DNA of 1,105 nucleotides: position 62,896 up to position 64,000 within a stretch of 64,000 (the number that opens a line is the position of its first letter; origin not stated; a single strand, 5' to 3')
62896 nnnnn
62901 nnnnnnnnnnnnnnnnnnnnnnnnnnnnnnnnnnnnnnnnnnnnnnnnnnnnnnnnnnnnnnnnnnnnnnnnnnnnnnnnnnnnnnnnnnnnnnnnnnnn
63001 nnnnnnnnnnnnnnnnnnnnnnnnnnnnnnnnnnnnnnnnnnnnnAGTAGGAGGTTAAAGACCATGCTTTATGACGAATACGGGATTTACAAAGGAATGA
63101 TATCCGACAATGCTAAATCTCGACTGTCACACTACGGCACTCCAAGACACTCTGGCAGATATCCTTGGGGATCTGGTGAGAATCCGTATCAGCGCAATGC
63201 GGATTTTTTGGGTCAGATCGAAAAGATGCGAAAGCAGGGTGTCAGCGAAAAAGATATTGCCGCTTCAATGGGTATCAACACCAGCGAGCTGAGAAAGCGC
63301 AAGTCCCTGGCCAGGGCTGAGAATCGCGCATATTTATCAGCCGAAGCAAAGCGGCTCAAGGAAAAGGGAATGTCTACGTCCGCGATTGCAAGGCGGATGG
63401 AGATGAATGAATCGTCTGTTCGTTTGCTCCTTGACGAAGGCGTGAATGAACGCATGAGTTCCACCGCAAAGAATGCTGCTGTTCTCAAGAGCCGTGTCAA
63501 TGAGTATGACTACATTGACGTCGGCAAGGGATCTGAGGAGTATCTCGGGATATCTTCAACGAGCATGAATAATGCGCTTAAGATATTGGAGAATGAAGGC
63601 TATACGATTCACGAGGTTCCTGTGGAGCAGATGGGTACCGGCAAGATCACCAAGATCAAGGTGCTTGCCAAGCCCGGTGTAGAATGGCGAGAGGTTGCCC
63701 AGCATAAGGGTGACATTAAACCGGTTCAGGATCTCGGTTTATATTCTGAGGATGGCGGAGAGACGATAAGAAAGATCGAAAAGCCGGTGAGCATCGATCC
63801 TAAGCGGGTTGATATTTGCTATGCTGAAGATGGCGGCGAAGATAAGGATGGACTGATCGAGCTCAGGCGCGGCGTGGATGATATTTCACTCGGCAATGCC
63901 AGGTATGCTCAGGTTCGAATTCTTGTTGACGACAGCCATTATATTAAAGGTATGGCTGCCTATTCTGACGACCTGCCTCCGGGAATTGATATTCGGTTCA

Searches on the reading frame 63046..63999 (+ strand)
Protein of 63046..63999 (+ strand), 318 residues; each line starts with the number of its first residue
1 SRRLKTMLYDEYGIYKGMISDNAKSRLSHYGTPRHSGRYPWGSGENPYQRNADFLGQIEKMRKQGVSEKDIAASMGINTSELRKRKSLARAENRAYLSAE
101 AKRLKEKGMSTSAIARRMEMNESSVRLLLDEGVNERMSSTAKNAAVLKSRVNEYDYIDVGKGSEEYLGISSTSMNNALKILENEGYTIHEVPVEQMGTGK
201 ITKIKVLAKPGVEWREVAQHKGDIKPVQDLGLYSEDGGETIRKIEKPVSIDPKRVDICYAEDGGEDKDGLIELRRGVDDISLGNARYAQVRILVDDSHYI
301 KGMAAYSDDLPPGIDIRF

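Call 68: search_protein_families(library=pfam, proteins=[window:63046-63999:+], max_evalue=0.001)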
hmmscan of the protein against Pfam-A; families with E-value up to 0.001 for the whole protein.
window:63046-63999:+ (318 aa): 3 families
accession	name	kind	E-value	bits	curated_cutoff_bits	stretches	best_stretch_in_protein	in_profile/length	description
PF08281.18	Sigma70_r4_2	-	4.9e-06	26.5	25.7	0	107-127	25-45/54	Sigma-70, region 4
PF13384.12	HTH_23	-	6e-05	23.2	24.6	0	101-128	10-37/50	Homeodomain-like domain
PF13936.12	HTH_38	-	0.00037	20.6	27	0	101-119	13-31/44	Helix-turn-helix domain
